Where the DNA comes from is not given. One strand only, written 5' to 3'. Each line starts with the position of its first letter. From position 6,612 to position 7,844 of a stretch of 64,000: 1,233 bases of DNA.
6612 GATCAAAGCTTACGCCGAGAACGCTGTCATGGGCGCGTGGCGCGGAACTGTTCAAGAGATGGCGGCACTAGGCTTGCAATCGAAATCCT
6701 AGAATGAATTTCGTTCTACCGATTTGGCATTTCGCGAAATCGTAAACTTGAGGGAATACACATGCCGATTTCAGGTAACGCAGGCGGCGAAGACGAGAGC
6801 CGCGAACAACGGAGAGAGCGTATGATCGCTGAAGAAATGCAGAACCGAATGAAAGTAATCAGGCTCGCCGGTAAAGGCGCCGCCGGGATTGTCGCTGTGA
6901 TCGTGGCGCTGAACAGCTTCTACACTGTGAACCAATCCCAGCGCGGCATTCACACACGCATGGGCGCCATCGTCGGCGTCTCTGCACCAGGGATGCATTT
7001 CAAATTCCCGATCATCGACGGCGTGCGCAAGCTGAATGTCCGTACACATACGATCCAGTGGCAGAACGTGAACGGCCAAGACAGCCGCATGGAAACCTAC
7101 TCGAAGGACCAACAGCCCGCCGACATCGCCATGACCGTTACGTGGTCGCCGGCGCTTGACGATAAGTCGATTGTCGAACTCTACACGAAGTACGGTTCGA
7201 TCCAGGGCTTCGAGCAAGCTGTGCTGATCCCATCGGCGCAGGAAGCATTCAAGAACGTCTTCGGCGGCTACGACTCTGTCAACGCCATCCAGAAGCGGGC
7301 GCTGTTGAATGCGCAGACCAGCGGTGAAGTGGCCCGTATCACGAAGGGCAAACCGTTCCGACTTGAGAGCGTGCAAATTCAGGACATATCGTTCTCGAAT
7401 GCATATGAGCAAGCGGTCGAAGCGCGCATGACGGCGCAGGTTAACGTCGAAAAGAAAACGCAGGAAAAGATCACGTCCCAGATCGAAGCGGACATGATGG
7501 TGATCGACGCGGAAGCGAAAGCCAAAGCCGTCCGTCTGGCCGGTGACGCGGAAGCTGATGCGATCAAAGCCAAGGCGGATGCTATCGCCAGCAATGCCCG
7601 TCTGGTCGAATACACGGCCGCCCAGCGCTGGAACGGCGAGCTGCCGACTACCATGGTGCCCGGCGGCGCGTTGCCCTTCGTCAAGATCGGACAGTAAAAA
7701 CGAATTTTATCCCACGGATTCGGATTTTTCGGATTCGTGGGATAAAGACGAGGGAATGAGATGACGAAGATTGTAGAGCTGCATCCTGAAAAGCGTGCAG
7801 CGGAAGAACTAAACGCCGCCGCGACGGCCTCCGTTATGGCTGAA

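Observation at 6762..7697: Phage-encoded SPFH/prohibitin-like membrane protein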

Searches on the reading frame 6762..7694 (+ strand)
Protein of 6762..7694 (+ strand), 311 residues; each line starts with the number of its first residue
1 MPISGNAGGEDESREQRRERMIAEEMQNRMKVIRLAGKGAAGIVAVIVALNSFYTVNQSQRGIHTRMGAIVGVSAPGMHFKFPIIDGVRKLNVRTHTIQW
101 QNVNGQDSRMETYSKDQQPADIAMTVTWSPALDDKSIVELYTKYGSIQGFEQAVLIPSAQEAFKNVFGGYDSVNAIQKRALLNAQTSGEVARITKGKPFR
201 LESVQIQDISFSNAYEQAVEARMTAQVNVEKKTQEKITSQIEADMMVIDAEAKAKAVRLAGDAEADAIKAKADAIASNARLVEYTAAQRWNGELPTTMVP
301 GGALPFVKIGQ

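Call 3: search_protein_families(library=pfam, proteins=[window:6762-7694:+], max_evalue=0.1)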
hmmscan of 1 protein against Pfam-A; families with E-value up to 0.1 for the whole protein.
window:6762-7694:+ (311 aa): 1 family
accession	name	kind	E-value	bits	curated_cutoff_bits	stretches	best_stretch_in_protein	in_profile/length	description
PF01145.31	Band_7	-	7.3e-30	104.8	23.6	1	55-235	2-168/176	SPFH domain / Band 7 family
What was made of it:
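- On SPFH / Band 7 superfamily: 104.8 bits against a cut-off of 23.6, E=7.3e-30, profile positions 2-168 of 176 (call 3)
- Checked: Pfam Band_7 (PF01145) matches at E=7.3e-30, 104.8 bits against a cut-off of 23.6, over residues 55-235 (call 3).
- Identity: Pfam Band_7 E=7e-30 (call 3).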

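Call 4: search_protein_families(library=phrogs, proteins=[window:6762-7694:+], max_evalue=0.01)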
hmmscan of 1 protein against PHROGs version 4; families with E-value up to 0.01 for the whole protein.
window:6762-7694:+ (311 aa): 2 families
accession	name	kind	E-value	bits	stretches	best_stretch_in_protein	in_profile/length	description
phrog_200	-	other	2.1e-49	169.7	1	26-309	69-359/379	lipoprotein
phrog_38808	-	unknown function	5.7e-11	43.6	1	250-309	8-67/68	-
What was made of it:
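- On PHROG 200 ('lipoprotein'): E=2.1e-49, residues 26-309 (call 4)
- Checked: PHROG 200 matches at E=2e-49 (call 4).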

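Call 5: search_solved_structures(query=window:6762-7694:+, max_evalue=0.01, show_alignments=2)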
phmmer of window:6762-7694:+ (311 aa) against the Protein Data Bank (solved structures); distinct sequences matched with E-value up to 0.01: 13.
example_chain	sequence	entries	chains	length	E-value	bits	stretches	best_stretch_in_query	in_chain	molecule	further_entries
8rrh_B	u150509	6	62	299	1.5e-10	44.3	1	41-264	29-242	Prohibitin-2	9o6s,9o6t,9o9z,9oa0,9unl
9o9z_A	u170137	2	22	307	9.3e-09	38.5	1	31-266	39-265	Prohibitin 1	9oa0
8rrh_A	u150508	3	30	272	1.1e-08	38.2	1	39-266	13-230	Prohibitin 1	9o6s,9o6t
9unl_E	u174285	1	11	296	1.5e-08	37.8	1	39-266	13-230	Prohibitin 1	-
9urz_B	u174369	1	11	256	4.8e-07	32.9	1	73-265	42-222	Prohibitin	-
7vhq_E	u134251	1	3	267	8.8e-07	32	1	40-287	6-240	Protein HflK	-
7vhp_E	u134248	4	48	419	2.7e-06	30.4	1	40-275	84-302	Protein HflK | Modulator of FtsH protease HflK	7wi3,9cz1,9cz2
9paw_XA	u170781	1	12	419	8.5e-06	28.8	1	40-95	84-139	Protein HflK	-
7vhp_G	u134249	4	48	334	1e-05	28.5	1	43-101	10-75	Modulator of FtsH protease HflC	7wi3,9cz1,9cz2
7vhq_G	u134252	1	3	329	1.1e-05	28.5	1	43-101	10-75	Modulator of FtsH protease HflC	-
9paw_XB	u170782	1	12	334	1.5e-05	27.9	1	43-101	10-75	Modulator of FtsH protease HflC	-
9urz_D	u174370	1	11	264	0.00016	24.6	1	72-265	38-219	Prohibitin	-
8j4i_A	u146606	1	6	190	0.0072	19.2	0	41-212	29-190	Prohibitin-2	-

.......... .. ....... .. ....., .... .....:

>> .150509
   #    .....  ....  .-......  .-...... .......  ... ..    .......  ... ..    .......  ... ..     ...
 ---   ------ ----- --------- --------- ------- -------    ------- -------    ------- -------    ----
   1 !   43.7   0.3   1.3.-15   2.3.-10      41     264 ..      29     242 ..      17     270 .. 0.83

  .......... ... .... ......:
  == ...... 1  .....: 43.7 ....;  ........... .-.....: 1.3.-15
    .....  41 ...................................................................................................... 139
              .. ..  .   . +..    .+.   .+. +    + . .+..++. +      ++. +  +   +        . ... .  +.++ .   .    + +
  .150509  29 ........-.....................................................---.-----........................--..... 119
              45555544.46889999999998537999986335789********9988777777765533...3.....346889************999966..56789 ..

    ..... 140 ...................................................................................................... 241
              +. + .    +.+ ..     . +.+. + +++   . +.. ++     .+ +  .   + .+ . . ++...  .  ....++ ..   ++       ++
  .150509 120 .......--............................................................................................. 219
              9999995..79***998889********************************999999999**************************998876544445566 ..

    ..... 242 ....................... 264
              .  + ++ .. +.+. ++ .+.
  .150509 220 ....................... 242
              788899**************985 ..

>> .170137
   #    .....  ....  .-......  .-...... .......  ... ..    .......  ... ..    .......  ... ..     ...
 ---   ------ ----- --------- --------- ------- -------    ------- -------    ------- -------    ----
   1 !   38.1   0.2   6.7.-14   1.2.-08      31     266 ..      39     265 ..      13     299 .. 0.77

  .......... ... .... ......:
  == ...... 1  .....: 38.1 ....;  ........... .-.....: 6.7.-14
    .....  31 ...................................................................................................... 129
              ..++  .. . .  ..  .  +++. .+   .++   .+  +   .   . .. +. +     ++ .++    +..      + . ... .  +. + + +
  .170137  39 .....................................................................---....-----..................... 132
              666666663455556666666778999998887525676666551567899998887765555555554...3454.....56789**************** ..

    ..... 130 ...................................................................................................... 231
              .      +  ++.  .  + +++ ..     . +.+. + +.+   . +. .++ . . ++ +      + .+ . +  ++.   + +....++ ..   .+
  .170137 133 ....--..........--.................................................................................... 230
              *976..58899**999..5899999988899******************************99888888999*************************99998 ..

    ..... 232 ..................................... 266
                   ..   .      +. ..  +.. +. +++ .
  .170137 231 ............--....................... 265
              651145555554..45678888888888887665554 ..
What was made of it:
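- PDB sequence hits rank PHB2 1.5e-10, then PHB1, then HflK, then HflC (call 5).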

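Call 7: search_dna_similar(query=window:6762-7694:+, collection=phages, mode=protein, max_rows=40)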
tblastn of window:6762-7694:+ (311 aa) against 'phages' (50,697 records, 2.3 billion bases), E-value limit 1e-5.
Records with a match: 61; places in all: 63; records where one place covers at least 80% of the query: 45.
Best place of each record, by identity: <60% 61.
By first word of the organism name: Rhizobium 11; Erwinia 8; Alteromonas 5; Fusobacterium 5; Yersinia 4; Agrobacterium 4; Faecalibacterium 3; Cronobacter 2; Escherichia 2; Serratia 2; and 11 more.
By host as written in the record: - 8; Alteromonas macleodii str. 'Balearic Sea AD45' 5; Rhizogenic Agrobacterium biovar 1 ST15.13/040 4; Erwinia amylovora 3; Erwinia amylovora SNUABM_01 3; Cronobacter sakazakii 2; Rhizobium etli CFN42 2; Escherichia coli MG1655 K12 2; and 26 more.
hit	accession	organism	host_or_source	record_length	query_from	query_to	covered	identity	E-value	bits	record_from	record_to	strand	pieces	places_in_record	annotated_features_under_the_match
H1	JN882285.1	Cronobacter phage vB_CsaM_GAP32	Cronobacter sakazakii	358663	50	311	84%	37.4%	2e-44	167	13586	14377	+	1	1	hypothetical protein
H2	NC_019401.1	Cronobacter phage vB_CsaM_GAP32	Cronobacter sakazakii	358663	50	311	84%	37.4%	2e-44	167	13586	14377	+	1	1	hypothetical protein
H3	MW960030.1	Rhizobium phage RHph_X66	R. phaseoli sv. phaseoli INC 2-5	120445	52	309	83%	37.9%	8e-41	157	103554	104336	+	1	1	prohibitin family protein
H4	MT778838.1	Rhizobium phage V1VFA-S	-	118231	52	309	83%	37.5%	3e-40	155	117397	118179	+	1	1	membrane protease family protein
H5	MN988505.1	Rhizobium phage RHph_N1_10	Rhizobium phaseoli N1_10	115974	52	309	83%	37.2%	2e-37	146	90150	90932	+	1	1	prohibitin family protein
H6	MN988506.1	Rhizobium phage RHph_N1_15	Rhizobium phaseoli N1_15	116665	52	309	83%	37.2%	2e-37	146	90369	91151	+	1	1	prohibitin family protein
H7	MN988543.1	Rhizobium phage RHph_N2_6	Rhizobium phaseoli N2_6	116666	52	309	83%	37.2%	2e-37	146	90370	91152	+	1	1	prohibitin family protein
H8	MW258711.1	Kosakonia phage Kc166B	Kosakonia cowanii CB166B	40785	50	310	84%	36.4%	2e-38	150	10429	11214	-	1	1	membrane protease family protein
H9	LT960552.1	Yersinia phage fHe-Yen9-03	-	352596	52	311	84%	36.4%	1e-39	153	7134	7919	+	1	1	g014: Membrane protease family protein y2843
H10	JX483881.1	Rhizobium phage RHEph10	Rhizobium etli CFN42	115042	52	309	83%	36.4%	6e-33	134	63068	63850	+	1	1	hypothetical protein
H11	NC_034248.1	Rhizobium phage RHEph10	Rhizobium etli CFN42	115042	52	309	83%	36.4%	6e-33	134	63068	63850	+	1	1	prohibitin family protein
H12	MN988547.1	Rhizobium phage RHph_Y2_11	Rhizobium etli Y2_11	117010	52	309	83%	36.1%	7e-33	134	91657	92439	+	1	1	prohibitin family protein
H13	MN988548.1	Rhizobium phage RHph_Y2_17_1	Rhizobium etli Y2_17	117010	52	309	83%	36.1%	7e-33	134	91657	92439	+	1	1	prohibitin family protein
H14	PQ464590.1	Erwinia phage Hallingskeid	Erwinia aphidicola B01_10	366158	50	309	84%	35.3%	1e-31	130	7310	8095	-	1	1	lipoprotein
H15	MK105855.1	Escherichia phage Skarpretter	Escherichia coli MG1655 K12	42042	50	309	84%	35.2%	3e-36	144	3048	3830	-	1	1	band 7 protein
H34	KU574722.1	Pectobacterium phage vB_PcaM_CBB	Pectobacterium carotovorum subsp. ...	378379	54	305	81%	34.2%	3e-36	143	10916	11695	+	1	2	redundant repeat | structural protein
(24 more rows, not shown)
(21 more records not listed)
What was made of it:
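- Closest known: Phage 'prohibitin family / band 7 / SPFH-domain membrane protein' genes. Same: Same family, at 31-38% identity over about 84% of the length (call 7).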

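Call 18: find_homologous_proteins(query=window:6762-7694:+, max_evalue=1e-10)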
Query window:6762-7694:+ (311 aa): 792 proteins with E <= 1e-10 among 3598 candidates; the best 120 are listed.
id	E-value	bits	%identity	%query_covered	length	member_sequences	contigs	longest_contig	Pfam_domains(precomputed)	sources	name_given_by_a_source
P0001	1.4e-196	669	100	100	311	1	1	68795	PF01145.32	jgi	-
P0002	3.7e-126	438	71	90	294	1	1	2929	PF01145.32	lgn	-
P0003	3.0e-122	426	67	94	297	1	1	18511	PF01145.32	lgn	-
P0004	7.7e-120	418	65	96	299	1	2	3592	PF01145.32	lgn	-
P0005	8.4e-120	418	66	97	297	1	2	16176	PF01145.32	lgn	-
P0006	5.7e-119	415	64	90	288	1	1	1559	PF01145.32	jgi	-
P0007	1.4e-118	414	67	88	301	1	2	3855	PF01145.32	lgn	-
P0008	1.3e-117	410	63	97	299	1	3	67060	PF01145.32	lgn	-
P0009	7.1e-116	405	62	97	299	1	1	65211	PF01145.32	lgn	-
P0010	6.2e-95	336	53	93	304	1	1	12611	PF01145.32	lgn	-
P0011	3.3e-94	334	54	94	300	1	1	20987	PF01145.32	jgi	-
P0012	5.9e-94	333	55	92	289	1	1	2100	PF01145.32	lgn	-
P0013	2.6e-93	331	53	96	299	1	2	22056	PF01145.32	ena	-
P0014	3.4e-93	330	53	96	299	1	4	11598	PF01145.32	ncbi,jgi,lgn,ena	jgi:regulator of protease activity HflC (stomatin/prohibitin superfamily)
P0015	1.2e-91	325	54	91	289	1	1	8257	PF01145.32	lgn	-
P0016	6.1e-90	320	52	92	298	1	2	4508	PF01145.32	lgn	-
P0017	1.0e-89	319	50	97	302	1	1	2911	PF01145.32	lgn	-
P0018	1.2e-89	319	51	96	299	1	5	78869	PF01145.32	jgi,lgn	jgi:regulator of protease activity HflC (stomatin/prohibitin superfamily)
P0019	4.1e-89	317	54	90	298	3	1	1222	PF01145.32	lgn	-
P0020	5.5e-89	316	54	89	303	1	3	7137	PF01145.32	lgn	-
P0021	1.0e-88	316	51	90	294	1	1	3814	PF01145.32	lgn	-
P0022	3.4e-88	314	53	90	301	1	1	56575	PF01145.32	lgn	-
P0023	7.4e-88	313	52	91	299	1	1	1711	PF01145.32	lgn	-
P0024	6.2e-87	310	53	92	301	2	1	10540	PF01145.32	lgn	-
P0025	2.8e-86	308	52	86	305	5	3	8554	PF01145.32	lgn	-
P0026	3.3e-86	307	50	92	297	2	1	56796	PF01145.32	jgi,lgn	-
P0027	1.0e-85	306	52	91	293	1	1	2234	PF01145.32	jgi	-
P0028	3.8e-85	304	50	90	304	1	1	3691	PF01145.32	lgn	-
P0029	7.9e-85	303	51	90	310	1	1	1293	PF01145.32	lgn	-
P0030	1.6e-84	302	50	90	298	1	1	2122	PF01145.32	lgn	-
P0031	8.8e-84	299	52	86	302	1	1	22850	PF01145.32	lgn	-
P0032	1.5e-83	299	48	96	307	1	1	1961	PF01145.32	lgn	-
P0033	1.4e-81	292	49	90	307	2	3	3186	PF01145.32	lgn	-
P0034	3.9e-77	278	49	86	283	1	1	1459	PF01145.32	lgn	-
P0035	6.1e-77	277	49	86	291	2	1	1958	PF01145.32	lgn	-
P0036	1.1e-76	276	49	88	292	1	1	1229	PF01145.32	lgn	-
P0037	2.3e-73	265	48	87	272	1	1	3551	PF01145.32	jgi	-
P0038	4.5e-73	264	49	87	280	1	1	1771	PF01145.32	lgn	-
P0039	2.4e-72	262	49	86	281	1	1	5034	PF01145.32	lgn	-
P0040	6.3e-72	261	48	85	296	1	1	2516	PF01145.32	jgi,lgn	jgi:regulator of protease activity HflC (stomatin/prohibitin superfamily)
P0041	4.6e-70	254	46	89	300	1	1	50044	PF01145.32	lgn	-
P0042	2.6e-69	252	47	84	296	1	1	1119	PF01145.32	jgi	jgi:regulator of protease activity HflC (stomatin/prohibitin superfamily)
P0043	3.5e-68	248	46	87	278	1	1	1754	PF01145.32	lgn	-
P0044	6.5e-68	247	45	86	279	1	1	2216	PF01145.32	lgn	-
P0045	3.9e-67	245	44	92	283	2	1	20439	PF01145.32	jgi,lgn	jgi:regulator of protease activity HflC (stomatin/prohibitin superfamily)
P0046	6.2e-67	244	45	92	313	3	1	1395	PF01145.32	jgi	jgi:regulator of protease activity HflC (stomatin/prohibitin superfamily)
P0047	2.0e-66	242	45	86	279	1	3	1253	PF01145.32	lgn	-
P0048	4.9e-66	241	45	89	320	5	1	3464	PF01145.32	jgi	jgi:regulator of protease activity HflC (stomatin/prohibitin superfamily)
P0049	8.3e-66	240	45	89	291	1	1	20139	PF01145.32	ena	-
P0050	1.7e-65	239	44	92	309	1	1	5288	PF01145.32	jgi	jgi:regulator of protease activity HflC (stomatin/prohibitin superfamily)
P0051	3.0e-64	235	44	91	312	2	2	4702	PF01145.32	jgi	jgi:regulator of protease activity HflC (stomatin/prohibitin superfamily)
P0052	3.2e-63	232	45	85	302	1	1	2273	PF01145.32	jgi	jgi:regulator of protease activity HflC (stomatin/prohibitin superfamily)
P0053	1.3e-62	230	45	88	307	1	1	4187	PF01145.32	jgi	jgi:regulator of protease activity HflC (stomatin/prohibitin superfamily)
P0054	1.4e-62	230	43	87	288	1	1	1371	PF01145.32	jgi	jgi:regulator of protease activity HflC (stomatin/prohibitin superfamily)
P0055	2.5e-62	229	45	84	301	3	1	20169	PF01145.32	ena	-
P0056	4.9e-62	228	44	85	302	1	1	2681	PF01145.32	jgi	jgi:regulator of protease activity HflC (stomatin/prohibitin superfamily)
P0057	5.1e-62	228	44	84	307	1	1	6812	PF01145.32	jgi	-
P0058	6.3e-62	228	45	84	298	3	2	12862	PF01145.32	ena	-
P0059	9.0e-62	227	42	84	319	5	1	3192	PF01145.32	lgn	-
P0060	9.4e-62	227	44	87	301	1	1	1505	PF01145.32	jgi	jgi:regulator of protease activity HflC (stomatin/prohibitin superfamily)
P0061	1.1e-61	227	45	84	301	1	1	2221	PF01145.32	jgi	jgi:regulator of protease activity HflC (stomatin/prohibitin superfamily)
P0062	1.3e-61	227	45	84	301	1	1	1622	PF01145.32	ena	-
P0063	1.3e-61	227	43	89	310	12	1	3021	PF01145.32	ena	-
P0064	1.4e-61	227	41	84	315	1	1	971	PF01145.32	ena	-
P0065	1.4e-61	227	45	90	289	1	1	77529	PF01145.32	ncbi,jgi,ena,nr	ncbi:MAG TPA: prohibitin family protein [Rhizomicrobium sp.]|jgi:regulator of protease activity HflC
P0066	1.5e-61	226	43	88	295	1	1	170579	PF01145.32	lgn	-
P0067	1.6e-61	226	41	84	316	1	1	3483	PF01145.32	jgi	jgi:regulator of protease activity HflC (stomatin/prohibitin superfamily)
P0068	1.8e-61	226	42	91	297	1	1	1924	PF01145.32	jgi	-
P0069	1.9e-61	226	41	91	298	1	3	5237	PF01145.32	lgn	-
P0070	1.9e-61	226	44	84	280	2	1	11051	PF01145.32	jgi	jgi:regulator of protease activity HflC (stomatin/prohibitin superfamily)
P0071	2.2e-61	226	44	88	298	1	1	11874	PF01145.32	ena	-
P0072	2.4e-61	226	44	85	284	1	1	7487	PF01145.32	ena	-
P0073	2.9e-61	226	43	86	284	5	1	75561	PF01145.32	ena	-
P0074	2.9e-61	226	42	89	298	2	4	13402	PF01145.32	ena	-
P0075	3.1e-61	225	41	84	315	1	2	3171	PF01145.32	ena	-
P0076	3.4e-61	225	44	88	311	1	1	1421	PF01145.32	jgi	-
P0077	3.6e-61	225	44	84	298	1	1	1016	PF01145.32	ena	-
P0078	6.8e-61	224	43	87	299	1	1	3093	PF01145.32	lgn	-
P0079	6.8e-61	224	43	88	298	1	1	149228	PF01145.32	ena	-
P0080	7.7e-61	224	43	88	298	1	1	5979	PF01145.32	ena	-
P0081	7.7e-61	224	43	88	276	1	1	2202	PF01145.32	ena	-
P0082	7.7e-61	224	43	90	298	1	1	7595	PF01145.32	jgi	jgi:regulator of protease activity HflC (stomatin/prohibitin superfamily)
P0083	7.8e-61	224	40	88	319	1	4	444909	PF01145.32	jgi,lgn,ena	-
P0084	8.3e-61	224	41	89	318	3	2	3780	PF01145.32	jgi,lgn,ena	-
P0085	9.1e-61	224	41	86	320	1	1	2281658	PF01145.32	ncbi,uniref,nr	ncbi:prohibitin family protein [Aestuariivirga litoralis]|uniref:prohibitin family protein n=1 Tax=A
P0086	9.2e-61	224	44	84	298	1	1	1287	PF01145.32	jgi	-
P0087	1.0e-60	224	44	84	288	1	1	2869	PF01145.32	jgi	-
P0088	1.0e-60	224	44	88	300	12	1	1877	PF01145.32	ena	-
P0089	1.2e-60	224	43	85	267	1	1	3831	PF01145.32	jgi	jgi:regulator of protease activity HflC (stomatin/prohibitin superfamily)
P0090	1.3e-60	223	44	87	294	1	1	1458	PF01145.32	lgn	-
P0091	1.3e-60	223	40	93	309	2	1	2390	PF01145.32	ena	-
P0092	1.3e-60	223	42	89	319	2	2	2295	PF01145.32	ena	-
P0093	1.4e-60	223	40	91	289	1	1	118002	PF01145.32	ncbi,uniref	ncbi:prohibitin family protein [Mesorhizobium sp. M0955]|uniref:prohibitin family protein n=1 Tax=Me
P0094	1.5e-60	223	44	88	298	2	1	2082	PF01145.32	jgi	jgi:regulator of protease activity HflC (stomatin/prohibitin superfamily)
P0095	1.5e-60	223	40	87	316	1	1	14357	PF01145.32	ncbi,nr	ncbi:MAG: prohibitin family protein [Alphaproteobacteria bacterium]|nr:prohibitin family protein [Al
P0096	1.8e-60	223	44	84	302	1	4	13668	PF01145.32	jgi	jgi:regulator of protease activity HflC (stomatin/prohibitin superfamily)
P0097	1.9e-60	223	44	88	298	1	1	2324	PF01145.32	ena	-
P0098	2.0e-60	223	43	85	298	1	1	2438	PF01145.32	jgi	jgi:regulator of protease activity HflC (stomatin/prohibitin superfamily)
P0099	2.1e-60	223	44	84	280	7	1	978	PF01145.32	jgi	jgi:regulator of protease activity HflC (stomatin/prohibitin superfamily)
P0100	2.1e-60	223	43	89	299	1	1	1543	PF01145.32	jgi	jgi:regulator of protease activity HflC (stomatin/prohibitin superfamily)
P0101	2.3e-60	223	44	86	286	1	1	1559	PF01145.32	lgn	-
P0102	2.5e-60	222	43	89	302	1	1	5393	PF01145.32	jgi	jgi:regulator of protease activity HflC (stomatin/prohibitin superfamily)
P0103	2.6e-60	222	41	89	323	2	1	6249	PF01145.32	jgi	jgi:regulator of protease activity HflC (stomatin/prohibitin superfamily)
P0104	3.0e-60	222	43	86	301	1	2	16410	PF01145.32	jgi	jgi:regulator of protease activity HflC (stomatin/prohibitin superfamily)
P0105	3.2e-60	222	40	89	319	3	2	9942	PF01145.32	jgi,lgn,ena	-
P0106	3.5e-60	222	40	93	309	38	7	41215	PF01145.32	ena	-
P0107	3.6e-60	222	41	89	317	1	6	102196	PF01145.32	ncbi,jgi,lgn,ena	-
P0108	4.1e-60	222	44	88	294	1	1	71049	PF01145.32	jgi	jgi:regulator of protease activity HflC (stomatin/prohibitin superfamily)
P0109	4.1e-60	222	43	88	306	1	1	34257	PF01145.32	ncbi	-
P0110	4.2e-60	222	43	88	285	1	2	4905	PF01145.32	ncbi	-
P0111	4.6e-60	222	41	90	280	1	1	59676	PF01145.32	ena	-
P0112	5.2e-60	221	44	84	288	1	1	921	PF01145.32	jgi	jgi:regulator of protease activity HflC (stomatin/prohibitin superfamily)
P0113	5.3e-60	221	42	94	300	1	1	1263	PF01145.32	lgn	-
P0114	5.5e-60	221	42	87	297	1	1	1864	PF01145.32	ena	-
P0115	5.5e-60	221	41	84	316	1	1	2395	PF01145.32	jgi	jgi:regulator of protease activity HflC (stomatin/prohibitin superfamily)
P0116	5.9e-60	221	44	89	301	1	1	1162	PF01145.32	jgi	jgi:regulator of protease activity HflC (stomatin/prohibitin superfamily)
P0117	6.0e-60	221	42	88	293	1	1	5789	PF01145.32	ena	-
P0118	6.0e-60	221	42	88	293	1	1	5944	PF01145.32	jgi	-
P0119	6.2e-60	221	43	88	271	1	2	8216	PF01145.32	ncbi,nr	ncbi:MAG: prohibitin family protein [Gammaproteobacteria bacterium]|nr:prohibitin family protein [Ga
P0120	6.3e-60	221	40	87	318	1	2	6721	PF01145.32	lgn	-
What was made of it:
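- On Prohibitin-type subgroup (stand-alone 'prohibitin family protein'): Sources name the homologues 'prohibitin family protein' (calls 7, 18)
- Closest known: Phage 'prohibitin family / band 7 / SPFH-domain membrane protein' genes. Different: Closer relatives (62-71%) exist only on metagenomic contigs (call 18).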

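Call 19: search_protein_families(library=ncbifam, proteins=[window:6762-7694:+], max_evalue=0.01)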
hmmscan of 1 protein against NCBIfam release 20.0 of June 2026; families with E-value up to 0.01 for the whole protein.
window:6762-7694:+ (311 aa): 4 families
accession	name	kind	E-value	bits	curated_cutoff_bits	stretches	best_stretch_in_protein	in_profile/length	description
TIGR01932.1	hflC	equivalog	1.7e-10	40.3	134.4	1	42-128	9-95/318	protease modulator HflC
NF008259.0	PRK11029.1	equivalog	1.5e-09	37.3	427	1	43-102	10-76/334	protease modulator HflC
TIGR01933.1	hflK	equivalog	4.2e-07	29.7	159.4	1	53-285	1-220/261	FtsH protease activity modulator HflK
NF008181.0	PRK10930.1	equivalog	1.7e-06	27.1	660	1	31-270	79-297/419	FtsH protease activity modulator HflK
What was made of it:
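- On HflK / HflC (FtsH modulators): hflC TIGR01932 scores 40.3 against 134.4 bits; hflK TIGR01933 scores 29.7 against 159.4 bits (call 19)
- The protein scores far below the HflC and HflK equivalog cut-offs (40 vs 134 bits; 30 vs 159 bits, call 19), so FtsH binding cannot be transferred by orthology. The HflK/HflC equivalog thresholds are not met (call 19).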

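Call 20: search_protein_families(library=padloc, proteins=[window:6762-7694:+], max_evalue=0.01)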
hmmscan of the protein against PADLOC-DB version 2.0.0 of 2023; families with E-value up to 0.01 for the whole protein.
window:6762-7694:+ (311 aa): 0 families
